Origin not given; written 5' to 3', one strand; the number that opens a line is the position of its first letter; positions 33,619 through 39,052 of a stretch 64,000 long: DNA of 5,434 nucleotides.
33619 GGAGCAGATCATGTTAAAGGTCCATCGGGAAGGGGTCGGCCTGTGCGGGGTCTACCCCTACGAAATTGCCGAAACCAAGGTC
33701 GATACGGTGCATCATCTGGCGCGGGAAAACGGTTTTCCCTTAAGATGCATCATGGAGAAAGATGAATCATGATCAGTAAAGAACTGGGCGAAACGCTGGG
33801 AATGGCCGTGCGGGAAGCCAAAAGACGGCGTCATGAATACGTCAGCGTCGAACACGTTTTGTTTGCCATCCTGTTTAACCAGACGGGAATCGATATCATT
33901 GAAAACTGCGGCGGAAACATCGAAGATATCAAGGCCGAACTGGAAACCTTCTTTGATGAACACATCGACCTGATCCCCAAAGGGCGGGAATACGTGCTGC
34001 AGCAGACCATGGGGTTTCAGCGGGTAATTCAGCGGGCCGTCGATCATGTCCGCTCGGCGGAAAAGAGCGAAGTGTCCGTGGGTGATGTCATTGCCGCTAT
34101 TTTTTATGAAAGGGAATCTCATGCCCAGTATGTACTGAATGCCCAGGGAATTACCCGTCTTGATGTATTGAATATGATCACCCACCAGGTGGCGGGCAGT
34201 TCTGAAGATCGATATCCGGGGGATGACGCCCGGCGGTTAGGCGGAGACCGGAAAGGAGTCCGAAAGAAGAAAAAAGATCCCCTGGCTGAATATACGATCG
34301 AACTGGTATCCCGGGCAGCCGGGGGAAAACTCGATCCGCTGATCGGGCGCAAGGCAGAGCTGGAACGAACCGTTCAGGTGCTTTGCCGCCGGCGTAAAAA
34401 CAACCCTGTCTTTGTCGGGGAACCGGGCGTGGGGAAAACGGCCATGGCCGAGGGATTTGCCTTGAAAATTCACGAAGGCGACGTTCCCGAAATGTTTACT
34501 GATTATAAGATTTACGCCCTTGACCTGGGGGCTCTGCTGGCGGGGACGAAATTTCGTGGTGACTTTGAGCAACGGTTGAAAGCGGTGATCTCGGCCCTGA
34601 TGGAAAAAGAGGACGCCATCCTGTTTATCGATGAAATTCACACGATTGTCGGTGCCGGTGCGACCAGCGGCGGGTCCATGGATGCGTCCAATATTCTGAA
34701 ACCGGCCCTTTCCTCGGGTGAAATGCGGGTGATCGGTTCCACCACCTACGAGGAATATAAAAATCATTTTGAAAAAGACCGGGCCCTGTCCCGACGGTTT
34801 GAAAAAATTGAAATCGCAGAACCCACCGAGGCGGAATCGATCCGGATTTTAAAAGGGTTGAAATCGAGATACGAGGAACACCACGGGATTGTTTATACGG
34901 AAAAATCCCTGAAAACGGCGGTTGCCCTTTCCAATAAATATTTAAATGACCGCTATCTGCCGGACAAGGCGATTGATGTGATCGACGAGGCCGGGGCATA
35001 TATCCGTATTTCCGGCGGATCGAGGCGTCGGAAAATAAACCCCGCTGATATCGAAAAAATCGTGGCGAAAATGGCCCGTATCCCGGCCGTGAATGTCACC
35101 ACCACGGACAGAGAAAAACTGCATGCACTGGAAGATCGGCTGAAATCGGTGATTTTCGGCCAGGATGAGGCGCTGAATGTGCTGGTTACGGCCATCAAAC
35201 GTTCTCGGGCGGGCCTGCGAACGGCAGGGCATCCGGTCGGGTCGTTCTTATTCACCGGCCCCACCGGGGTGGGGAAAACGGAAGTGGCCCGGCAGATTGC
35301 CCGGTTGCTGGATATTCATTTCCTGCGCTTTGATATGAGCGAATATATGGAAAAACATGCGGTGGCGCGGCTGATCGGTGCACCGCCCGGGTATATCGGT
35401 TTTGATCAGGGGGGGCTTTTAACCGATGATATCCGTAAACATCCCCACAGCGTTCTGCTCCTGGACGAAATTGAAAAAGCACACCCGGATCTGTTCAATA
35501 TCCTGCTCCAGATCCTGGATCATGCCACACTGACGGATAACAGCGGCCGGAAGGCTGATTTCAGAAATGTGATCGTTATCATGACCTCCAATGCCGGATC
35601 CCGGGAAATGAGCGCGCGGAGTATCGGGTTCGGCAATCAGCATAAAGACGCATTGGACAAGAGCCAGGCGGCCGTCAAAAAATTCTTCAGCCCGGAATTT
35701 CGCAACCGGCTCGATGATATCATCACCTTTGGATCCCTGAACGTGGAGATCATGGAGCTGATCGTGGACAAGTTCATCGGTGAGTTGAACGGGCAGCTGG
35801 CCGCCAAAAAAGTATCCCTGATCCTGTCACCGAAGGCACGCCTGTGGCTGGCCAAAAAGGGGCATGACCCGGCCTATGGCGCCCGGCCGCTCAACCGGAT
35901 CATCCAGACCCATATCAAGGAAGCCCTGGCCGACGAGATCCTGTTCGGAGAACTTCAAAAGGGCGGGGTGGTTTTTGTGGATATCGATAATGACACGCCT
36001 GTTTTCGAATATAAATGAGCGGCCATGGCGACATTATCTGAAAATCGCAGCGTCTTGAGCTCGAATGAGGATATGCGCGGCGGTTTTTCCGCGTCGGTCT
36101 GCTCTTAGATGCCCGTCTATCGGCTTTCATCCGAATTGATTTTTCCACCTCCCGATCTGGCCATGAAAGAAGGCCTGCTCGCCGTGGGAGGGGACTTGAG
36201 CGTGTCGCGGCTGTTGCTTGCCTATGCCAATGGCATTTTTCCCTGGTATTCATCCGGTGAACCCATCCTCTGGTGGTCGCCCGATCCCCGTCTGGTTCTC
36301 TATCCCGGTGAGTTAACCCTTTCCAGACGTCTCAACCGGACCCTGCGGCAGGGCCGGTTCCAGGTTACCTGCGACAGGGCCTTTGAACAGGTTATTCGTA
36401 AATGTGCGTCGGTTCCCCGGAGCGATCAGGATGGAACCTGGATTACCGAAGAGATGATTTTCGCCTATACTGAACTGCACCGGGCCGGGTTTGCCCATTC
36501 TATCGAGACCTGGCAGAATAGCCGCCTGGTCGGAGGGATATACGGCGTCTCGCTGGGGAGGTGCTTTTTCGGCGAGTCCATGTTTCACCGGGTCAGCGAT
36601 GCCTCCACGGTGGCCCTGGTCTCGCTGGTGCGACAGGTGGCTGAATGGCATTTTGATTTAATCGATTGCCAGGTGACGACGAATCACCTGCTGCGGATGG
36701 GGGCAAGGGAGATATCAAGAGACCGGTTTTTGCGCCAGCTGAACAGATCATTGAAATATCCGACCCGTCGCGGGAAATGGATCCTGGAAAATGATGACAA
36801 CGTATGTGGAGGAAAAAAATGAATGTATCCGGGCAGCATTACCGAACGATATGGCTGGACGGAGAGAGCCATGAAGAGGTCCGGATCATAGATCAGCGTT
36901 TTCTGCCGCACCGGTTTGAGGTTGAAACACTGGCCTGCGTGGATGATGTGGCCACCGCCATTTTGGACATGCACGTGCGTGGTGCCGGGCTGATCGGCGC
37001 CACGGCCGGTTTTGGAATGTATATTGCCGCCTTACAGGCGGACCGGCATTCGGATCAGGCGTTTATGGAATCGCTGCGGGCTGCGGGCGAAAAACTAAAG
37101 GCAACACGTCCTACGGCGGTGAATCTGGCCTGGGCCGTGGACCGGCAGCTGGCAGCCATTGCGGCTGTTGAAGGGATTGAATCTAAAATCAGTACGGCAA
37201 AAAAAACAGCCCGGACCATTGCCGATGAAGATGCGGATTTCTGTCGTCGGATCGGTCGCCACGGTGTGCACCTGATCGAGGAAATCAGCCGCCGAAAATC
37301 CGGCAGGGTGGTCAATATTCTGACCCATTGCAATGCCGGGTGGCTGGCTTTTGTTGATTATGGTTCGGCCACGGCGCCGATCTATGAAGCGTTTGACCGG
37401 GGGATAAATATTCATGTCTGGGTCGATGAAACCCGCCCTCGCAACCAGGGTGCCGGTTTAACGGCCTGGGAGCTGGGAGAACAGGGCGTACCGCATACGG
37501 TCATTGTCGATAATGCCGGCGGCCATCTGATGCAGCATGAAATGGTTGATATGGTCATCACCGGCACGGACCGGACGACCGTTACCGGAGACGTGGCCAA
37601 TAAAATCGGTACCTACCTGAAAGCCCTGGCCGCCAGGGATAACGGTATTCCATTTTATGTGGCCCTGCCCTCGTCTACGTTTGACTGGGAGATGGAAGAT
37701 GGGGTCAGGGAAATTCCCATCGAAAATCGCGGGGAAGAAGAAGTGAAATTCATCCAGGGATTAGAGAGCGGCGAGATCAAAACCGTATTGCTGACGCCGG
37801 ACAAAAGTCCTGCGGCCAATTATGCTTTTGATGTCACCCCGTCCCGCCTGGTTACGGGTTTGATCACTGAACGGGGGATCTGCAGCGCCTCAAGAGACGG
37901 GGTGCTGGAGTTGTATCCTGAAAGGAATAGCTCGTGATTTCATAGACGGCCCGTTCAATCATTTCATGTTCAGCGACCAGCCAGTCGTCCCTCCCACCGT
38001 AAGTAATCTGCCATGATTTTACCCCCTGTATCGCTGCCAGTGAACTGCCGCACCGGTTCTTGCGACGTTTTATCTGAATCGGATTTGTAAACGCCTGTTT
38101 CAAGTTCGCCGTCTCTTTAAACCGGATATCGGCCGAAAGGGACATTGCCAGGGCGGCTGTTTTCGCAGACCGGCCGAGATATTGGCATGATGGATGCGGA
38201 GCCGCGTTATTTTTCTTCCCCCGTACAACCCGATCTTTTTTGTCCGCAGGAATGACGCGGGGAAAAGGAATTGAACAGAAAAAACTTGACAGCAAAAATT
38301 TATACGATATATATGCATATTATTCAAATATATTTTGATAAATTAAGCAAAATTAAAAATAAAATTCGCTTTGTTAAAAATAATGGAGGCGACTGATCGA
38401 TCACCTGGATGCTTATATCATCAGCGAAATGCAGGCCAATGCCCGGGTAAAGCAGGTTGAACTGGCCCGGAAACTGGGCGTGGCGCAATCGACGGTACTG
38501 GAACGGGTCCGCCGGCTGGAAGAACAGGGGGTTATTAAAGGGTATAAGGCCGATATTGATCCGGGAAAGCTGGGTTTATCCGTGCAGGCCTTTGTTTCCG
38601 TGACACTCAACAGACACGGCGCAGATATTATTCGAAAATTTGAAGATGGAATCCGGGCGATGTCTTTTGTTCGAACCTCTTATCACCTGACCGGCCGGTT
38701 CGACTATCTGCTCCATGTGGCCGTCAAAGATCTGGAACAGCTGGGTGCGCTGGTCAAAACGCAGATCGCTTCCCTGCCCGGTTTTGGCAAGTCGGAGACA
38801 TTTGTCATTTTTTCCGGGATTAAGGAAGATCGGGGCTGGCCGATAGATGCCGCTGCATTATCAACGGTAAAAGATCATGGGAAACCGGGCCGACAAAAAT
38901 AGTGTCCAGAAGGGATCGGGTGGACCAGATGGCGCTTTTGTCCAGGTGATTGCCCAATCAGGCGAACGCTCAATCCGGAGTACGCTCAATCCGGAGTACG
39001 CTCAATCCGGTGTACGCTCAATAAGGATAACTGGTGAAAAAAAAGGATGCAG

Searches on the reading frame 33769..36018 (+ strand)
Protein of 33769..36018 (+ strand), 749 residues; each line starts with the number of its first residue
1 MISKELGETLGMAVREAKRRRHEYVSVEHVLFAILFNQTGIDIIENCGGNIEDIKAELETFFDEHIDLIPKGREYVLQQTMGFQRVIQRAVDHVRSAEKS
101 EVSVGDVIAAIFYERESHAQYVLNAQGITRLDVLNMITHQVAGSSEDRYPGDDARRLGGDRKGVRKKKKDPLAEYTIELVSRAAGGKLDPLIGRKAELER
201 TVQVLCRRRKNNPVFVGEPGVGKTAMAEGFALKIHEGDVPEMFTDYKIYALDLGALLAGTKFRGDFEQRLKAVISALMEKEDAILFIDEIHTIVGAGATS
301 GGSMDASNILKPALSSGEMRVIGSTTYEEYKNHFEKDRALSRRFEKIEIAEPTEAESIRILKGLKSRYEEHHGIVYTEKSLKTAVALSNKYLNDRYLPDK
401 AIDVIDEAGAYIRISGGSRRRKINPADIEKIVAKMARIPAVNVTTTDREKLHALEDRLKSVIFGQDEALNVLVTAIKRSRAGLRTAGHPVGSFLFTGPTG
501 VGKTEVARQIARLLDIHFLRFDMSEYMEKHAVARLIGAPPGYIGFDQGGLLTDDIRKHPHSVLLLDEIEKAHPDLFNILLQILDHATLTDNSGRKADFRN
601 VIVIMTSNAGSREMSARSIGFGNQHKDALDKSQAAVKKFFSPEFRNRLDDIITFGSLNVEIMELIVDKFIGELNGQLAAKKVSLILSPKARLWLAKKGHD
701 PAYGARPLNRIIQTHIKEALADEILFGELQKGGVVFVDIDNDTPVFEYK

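Call 31: search_protein_families(library=pfam, proteins=[window:33769-36018:+], max_evalue=0.00001)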
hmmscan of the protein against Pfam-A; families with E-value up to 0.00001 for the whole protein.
window:33769-36018:+ (749 aa): 13 families
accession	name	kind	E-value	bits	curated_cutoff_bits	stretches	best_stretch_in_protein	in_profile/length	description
PF07724.20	AAA_2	-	2.3e-62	210.4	27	1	489-651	2-166/166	AAA domain (Cdc48 subfamily)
PF17871.7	AAA_lid_9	-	2e-27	95.6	22.8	1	354-455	2-101/104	AAA lid domain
PF00004.35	AAA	-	5.9e-27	95.1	21.2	2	214-347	2-126/131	ATPase family associated with various cellular activities (AAA)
PF10431.15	ClpB_D2-small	-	2.3e-24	85.7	21.9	1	657-736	1-80/81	C-terminal, D2-small domain, of ClpB protein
PF07728.20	AAA_5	-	2.2e-19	70.3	22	1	493-612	2-126/139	AAA domain (dynein-related subfamily)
PF13401.12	AAA_22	-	3.5e-15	56.9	27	1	491-585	6-110/130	AAA domain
PF02861.25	Clp_N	-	4.8e-11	43.1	20.7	1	13-60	1-50/53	Clp amino terminal domain, pathogenicity island component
PF13191.12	AAA_16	-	3.6e-10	41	32.6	0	190-272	1-85/167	AAA ATPase domain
PF00158.32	Sigma54_activat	-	8.3e-09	35.8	20.2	0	491-614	23-148/168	Sigma-54 interaction domain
PF13173.12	AAA_14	-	3.8e-07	30.6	27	0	494-585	6-87/129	AAA domain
PF05621.17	TniB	-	1.1e-06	28.6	22.4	0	197-349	22-184/189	Bacterial TniB protein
PF05496.18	RuvB_N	-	5.5e-06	26.7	27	0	464-517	11-60/159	Holliday junction DNA helicase RuvB P-loop domain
PF12775.13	AAA_7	-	7.4e-06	26.1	25.8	0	492-536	35-82/181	P-loop containing dynein motor region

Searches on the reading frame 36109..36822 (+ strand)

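Call 31: search_protein_families(library=pfam, proteins=[window:36109-36822:+], max_evalue=0.00001)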
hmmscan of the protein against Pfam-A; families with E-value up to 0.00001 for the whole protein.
window:36109-36822:+ (237 aa): 1 family
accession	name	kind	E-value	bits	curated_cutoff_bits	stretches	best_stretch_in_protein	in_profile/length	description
PF03588.20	Leu_Phe_trans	-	2.5e-78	261.9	22.7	1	33-203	2-171/171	Leucyl/phenylalanyl-tRNA protein transferase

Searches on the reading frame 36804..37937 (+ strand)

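Call 31: search_protein_families(library=pfam, proteins=[window:36804-37937:+], max_evalue=0.00001)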
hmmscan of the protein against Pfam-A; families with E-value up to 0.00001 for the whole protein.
window:36804-37937:+ (377 aa): 1 family
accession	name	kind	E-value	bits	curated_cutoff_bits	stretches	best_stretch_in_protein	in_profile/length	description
PF01008.23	IF-2B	-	1.9e-65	221.3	22.4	1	58-360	2-278/280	Initiation factor 2 subunit family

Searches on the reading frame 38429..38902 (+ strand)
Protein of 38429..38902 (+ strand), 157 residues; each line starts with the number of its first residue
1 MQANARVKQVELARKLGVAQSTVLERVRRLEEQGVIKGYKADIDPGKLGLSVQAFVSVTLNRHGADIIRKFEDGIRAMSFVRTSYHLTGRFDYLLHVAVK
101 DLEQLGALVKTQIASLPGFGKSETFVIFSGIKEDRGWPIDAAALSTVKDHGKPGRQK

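Call 31: search_protein_families(library=pfam, proteins=[window:38429-38902:+], max_evalue=0.00001)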
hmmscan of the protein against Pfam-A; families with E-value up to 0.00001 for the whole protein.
window:38429-38902:+ (157 aa): 3 families
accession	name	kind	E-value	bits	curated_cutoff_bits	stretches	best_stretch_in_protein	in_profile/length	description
PF01037.27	AsnC_trans_reg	-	5.1e-16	58.8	25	1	56-129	1-72/73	Lrp/AsnC ligand binding domain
PF13412.12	HTH_24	-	1.3e-11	44.3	21.9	1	2-37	13-48/48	Winged helix-turn-helix DNA-binding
PF13404.12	HTH_AsnC-type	-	1.8e-08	34.5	27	1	2-31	13-42/42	AsnC-type helix-turn-helix domain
